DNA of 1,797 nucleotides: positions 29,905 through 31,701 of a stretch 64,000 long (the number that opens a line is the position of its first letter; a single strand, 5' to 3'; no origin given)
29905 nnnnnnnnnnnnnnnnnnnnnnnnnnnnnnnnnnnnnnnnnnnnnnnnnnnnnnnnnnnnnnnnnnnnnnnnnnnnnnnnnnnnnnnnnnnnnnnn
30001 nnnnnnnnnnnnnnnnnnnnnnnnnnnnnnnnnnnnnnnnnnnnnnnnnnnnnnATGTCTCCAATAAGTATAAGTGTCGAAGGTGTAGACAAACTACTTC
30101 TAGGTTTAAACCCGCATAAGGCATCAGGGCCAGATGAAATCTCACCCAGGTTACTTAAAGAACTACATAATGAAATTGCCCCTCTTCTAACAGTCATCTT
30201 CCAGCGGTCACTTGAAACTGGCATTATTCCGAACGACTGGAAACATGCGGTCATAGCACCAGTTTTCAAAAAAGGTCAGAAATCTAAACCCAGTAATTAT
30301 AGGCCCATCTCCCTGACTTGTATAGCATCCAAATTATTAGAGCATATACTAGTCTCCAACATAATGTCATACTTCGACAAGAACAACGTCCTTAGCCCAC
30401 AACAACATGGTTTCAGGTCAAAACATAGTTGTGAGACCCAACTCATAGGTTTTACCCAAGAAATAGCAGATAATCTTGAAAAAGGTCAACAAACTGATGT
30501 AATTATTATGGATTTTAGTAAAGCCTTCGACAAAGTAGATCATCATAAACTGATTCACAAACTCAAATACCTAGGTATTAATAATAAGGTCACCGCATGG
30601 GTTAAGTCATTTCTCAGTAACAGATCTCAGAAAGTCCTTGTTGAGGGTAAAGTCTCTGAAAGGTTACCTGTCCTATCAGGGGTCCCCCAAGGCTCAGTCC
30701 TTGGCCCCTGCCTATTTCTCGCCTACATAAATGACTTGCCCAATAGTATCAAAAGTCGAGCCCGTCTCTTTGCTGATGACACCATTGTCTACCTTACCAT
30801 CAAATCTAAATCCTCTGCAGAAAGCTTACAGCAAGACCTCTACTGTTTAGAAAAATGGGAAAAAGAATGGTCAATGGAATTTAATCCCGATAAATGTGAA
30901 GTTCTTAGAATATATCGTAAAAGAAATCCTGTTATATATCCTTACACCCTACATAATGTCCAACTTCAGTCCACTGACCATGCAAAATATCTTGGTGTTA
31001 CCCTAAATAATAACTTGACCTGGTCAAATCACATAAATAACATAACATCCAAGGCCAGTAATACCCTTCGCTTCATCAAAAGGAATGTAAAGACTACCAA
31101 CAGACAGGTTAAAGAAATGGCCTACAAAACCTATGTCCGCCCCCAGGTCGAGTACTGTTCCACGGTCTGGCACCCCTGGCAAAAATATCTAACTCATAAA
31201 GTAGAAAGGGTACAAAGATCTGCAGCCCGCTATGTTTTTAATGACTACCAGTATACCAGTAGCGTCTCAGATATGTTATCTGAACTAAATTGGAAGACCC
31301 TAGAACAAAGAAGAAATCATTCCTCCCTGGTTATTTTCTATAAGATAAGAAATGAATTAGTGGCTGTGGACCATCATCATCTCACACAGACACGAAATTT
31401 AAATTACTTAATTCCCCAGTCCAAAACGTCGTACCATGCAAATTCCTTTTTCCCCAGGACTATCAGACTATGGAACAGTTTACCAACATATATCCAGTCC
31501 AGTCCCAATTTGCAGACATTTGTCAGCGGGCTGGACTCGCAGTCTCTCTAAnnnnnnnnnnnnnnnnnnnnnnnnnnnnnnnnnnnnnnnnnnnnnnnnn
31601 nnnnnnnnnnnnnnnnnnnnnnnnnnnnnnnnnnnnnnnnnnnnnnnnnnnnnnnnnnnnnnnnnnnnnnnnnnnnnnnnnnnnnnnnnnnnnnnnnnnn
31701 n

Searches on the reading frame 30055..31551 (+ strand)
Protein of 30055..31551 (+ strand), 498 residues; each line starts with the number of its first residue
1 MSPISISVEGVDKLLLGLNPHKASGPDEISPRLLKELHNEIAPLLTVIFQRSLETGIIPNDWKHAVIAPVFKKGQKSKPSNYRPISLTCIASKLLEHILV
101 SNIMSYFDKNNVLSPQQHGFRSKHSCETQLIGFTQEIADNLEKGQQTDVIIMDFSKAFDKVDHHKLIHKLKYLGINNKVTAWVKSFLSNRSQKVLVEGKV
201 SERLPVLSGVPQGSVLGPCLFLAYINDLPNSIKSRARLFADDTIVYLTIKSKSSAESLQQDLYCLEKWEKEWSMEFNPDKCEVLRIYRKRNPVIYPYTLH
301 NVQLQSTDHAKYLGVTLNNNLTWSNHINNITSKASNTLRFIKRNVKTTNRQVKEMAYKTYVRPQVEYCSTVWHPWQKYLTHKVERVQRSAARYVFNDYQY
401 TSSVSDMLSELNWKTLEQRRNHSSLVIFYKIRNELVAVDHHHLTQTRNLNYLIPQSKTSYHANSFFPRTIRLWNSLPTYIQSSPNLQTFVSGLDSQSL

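Call 55: search_protein_families(library=pfam, proteins=[window:30055-31551:+], max_evalue=0.01)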
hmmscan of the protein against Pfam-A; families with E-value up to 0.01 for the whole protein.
window:30055-31551:+ (498 aa): 1 family
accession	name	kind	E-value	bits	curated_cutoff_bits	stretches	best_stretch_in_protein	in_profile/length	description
PF00078.32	RVT_1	-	9.3e-40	137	29.6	1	75-317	5-205/205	Reverse transcriptase (RNA-dependent DNA polymerase)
